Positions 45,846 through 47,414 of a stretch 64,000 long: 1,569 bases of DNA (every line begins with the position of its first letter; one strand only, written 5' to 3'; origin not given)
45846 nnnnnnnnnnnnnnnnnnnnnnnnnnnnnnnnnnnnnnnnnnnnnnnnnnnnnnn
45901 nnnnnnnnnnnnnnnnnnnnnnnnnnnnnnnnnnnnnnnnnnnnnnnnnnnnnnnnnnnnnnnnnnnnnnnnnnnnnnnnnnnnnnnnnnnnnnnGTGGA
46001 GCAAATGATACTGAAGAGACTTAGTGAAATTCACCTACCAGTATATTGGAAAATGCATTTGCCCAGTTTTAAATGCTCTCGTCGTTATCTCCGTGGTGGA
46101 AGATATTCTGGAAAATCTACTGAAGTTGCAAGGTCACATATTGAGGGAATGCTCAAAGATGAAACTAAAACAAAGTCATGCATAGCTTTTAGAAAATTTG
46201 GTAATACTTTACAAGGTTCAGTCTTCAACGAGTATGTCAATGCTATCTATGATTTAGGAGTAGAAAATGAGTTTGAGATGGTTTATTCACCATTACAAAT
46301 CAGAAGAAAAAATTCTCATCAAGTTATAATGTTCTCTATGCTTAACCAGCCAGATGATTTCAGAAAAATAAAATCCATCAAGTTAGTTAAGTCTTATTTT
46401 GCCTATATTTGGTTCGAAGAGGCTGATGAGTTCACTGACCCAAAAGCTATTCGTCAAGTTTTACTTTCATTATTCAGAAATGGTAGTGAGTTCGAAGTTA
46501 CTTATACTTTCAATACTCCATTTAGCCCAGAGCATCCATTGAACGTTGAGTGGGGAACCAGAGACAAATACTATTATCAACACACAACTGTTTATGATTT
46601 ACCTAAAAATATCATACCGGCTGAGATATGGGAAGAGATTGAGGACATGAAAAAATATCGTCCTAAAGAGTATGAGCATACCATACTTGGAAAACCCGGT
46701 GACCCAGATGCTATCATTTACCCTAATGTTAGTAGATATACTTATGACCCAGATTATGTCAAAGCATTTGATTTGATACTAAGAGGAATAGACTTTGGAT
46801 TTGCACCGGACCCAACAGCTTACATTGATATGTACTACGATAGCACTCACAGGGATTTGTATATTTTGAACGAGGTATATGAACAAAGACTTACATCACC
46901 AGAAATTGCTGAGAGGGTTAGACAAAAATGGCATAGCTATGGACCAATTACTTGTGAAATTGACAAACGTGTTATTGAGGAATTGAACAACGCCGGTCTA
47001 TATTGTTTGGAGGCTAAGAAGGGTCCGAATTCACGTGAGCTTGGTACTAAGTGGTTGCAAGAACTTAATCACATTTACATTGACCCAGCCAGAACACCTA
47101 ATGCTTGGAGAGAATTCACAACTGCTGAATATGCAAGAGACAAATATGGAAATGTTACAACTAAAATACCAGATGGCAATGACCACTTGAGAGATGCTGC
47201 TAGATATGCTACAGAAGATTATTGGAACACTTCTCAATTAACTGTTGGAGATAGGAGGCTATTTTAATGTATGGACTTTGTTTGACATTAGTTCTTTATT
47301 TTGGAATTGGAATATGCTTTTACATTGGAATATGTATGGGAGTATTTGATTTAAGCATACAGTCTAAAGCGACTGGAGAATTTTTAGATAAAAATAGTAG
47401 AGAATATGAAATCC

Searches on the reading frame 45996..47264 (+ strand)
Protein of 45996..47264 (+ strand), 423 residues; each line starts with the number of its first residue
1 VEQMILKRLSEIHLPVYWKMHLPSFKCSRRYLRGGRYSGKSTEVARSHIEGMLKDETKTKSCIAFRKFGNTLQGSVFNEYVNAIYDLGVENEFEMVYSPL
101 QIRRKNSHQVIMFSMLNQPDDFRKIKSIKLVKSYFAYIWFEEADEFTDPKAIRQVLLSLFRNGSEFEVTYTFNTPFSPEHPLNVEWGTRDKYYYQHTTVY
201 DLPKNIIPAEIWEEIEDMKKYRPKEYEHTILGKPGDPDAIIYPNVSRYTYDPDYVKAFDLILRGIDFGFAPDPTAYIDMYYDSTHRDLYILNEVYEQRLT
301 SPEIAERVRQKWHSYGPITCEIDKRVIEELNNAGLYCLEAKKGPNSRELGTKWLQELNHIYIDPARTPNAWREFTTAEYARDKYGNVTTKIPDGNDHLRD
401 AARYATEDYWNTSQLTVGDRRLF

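Call 33: find_homologous_proteins(query=window:45996-47264:+, max_evalue=1e-20)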
Query window:45996-47264:+ (423 aa): 169 proteins with E <= 1e-20 among 3192 candidates; the best 120 are listed.
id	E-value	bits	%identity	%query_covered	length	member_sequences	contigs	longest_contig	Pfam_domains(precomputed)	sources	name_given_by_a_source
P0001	7.2e-291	982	99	99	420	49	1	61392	PF17288.9,PF04466.20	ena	-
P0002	1.6e-233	793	80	99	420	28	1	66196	PF17288.9,PF04466.20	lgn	-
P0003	1.2e-224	764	78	99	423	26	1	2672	PF17288.9,PF04466.20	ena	-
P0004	1.0e-220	751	77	99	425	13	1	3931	PF17288.9,PF04466.20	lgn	-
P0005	4.9e-219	746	74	99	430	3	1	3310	PF17288.9,PF04466.20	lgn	-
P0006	1.8e-214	731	75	99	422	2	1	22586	PF17288.9,PF04466.20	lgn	-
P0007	1.1e-208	711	74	98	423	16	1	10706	PF17288.9,PF04466.20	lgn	-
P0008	1.5e-206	704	72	99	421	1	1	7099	PF17288.9,PF04466.20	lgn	-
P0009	3.4e-203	693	73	96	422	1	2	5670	PF17288.9,PF04466.20,PF03237.22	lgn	-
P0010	1.3e-200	685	73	97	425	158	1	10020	PF17288.9,PF04466.20,PF03237.22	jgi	-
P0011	8.1e-187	639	75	88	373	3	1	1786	PF17288.9,PF04466.20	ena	-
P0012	4.1e-177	607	76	80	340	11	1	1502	PF17288.9,PF04466.20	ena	-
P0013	6.5e-165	567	60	99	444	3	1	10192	PF17288.9,PF04466.20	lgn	-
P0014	4.0e-163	561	69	85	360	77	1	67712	PF04466.20,PF03237.22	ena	-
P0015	1.0e-155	537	56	98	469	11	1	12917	PF17288.9,PF04466.20,PF03237.22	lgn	-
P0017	2.0e-131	457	59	81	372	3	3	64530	PF04466.20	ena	-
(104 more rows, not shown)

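Call 34: find_encoding_contigs(protein=P0002, flank=10000, max_places=2)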
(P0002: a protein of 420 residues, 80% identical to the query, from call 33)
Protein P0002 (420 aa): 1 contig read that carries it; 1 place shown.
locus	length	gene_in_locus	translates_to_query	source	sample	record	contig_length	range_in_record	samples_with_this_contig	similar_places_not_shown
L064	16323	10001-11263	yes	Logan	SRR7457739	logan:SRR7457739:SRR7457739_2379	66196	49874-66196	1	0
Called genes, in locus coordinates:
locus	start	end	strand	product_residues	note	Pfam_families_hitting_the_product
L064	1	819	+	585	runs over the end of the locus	-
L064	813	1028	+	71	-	-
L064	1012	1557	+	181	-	PF01712:dNK (faint), PF02223:Thymidylate_kin (faint)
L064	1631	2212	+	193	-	PF08761:dUTPase_2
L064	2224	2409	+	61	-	-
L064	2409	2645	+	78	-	-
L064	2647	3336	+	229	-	PF00303:Thymidylat_synt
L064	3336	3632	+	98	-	-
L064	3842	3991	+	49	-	-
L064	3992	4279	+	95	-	-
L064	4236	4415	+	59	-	-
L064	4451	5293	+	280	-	-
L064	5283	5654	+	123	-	-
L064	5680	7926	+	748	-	PF19263:DUF5906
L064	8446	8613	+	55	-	-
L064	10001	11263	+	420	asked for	PF04466:Terminase_3, PF17288:Terminase_3C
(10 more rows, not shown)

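Call 35: find_encoding_contigs(protein=P0014, flank=10000, max_places=2)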
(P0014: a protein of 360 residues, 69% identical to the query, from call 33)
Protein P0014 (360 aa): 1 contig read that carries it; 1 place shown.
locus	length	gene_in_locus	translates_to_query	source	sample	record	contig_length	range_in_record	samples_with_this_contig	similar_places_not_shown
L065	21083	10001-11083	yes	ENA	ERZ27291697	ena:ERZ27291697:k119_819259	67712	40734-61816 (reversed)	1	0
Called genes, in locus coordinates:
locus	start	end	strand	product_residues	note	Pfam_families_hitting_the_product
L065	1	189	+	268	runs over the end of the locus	PF04488:Gly_transf_sug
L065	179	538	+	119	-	-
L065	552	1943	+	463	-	-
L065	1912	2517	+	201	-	-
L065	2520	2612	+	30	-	-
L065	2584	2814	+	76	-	-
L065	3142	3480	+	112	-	-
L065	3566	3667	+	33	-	-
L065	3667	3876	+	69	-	-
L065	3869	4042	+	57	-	-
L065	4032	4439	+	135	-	-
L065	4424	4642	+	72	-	-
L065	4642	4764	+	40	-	-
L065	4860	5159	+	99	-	PF14190:DUF4313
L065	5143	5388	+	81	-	-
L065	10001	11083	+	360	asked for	PF03237:Terminase_6N (weak), PF04466:Terminase_3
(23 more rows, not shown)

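Call 36: find_encoding_contigs(protein=P0017, flank=10000, max_places=2)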
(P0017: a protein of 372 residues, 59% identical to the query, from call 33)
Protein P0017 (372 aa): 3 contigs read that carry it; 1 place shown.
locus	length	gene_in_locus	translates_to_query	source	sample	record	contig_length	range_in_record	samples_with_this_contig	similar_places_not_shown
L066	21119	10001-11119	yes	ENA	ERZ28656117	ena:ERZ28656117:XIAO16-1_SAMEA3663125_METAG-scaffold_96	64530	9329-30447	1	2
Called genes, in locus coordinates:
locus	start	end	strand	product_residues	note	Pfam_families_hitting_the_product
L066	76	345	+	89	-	-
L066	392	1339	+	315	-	PF19263:DUF5906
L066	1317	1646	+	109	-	-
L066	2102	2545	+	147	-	-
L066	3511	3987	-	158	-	PF01580:FtsK_SpoIIIE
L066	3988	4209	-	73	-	-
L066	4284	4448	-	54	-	-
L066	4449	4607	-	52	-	-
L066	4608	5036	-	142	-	-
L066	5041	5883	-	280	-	PF23822:DUF7192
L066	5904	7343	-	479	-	PF07728:AAA_5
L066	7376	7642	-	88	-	PF26096:DUF8033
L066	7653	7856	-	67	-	-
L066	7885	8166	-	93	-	-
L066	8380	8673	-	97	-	-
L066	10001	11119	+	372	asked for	PF04466:Terminase_3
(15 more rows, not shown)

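Call 42: find_encoding_contigs(protein=P0006, flank=10000, max_places=1)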
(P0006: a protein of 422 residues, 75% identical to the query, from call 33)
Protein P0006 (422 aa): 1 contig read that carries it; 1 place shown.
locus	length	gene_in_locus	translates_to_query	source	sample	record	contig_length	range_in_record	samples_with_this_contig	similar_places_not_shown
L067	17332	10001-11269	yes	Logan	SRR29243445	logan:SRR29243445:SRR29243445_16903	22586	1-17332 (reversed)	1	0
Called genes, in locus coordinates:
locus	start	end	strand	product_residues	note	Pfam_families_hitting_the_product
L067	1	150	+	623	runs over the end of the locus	PF00136:DNA_pol_B (faint)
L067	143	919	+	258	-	PF20691:TAGT (weak)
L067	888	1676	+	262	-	PF20691:TAGT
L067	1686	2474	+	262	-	-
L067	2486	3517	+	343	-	PF02511:Thy1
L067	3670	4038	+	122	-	-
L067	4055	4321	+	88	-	-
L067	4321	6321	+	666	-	PF19263:DUF5906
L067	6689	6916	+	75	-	-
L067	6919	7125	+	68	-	-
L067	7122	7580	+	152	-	-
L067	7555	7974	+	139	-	PF00692:dUTPase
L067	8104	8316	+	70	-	-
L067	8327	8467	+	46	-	-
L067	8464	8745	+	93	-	-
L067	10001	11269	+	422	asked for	PF04466:Terminase_3, PF17288:Terminase_3C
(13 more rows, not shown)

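Call 43: find_encoding_contigs(protein=P0007, flank=10000, max_places=1)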
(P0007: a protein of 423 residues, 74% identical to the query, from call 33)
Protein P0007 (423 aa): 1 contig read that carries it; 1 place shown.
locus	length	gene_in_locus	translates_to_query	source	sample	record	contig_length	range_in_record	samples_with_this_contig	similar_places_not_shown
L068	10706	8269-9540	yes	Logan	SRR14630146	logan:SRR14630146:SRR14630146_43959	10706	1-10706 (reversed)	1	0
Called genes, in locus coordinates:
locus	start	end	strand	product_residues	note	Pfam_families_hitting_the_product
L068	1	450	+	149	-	?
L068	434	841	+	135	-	-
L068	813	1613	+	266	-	PF20691:TAGT (weak)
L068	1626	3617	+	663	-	PF19263:DUF5906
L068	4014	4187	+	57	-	-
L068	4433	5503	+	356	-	PF17854:FtsK_alpha, PF01580:FtsK_SpoIIIE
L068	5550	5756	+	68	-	-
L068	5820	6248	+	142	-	-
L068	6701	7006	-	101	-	-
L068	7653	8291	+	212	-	-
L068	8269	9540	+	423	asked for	PF04466:Terminase_3, PF17288:Terminase_3C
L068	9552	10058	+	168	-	-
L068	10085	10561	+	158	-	PF01844:HNH (faint)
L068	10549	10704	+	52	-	?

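Call 44: find_encoding_contigs(protein=P0010, flank=10000, max_places=1)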
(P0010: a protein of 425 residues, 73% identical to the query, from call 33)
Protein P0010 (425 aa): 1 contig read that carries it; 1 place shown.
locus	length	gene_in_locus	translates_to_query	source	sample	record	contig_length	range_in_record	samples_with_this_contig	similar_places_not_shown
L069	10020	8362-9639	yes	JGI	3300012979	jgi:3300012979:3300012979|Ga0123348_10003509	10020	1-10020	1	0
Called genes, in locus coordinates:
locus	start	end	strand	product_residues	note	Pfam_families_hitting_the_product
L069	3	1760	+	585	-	?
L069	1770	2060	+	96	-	-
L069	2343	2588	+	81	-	-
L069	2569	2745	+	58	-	-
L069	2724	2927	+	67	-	-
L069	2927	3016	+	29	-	-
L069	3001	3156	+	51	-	-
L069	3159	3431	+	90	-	-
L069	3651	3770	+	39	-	-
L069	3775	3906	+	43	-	-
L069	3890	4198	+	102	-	-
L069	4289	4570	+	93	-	-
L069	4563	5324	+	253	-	PF01580:FtsK_SpoIIIE (weak), PF01935:DUF87 (weak), PF12846:AAA_10 (faint)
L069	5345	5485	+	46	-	-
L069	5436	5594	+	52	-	-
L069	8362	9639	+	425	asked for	PF03237:Terminase_6N (faint), PF04466:Terminase_3, PF17288:Terminase_3C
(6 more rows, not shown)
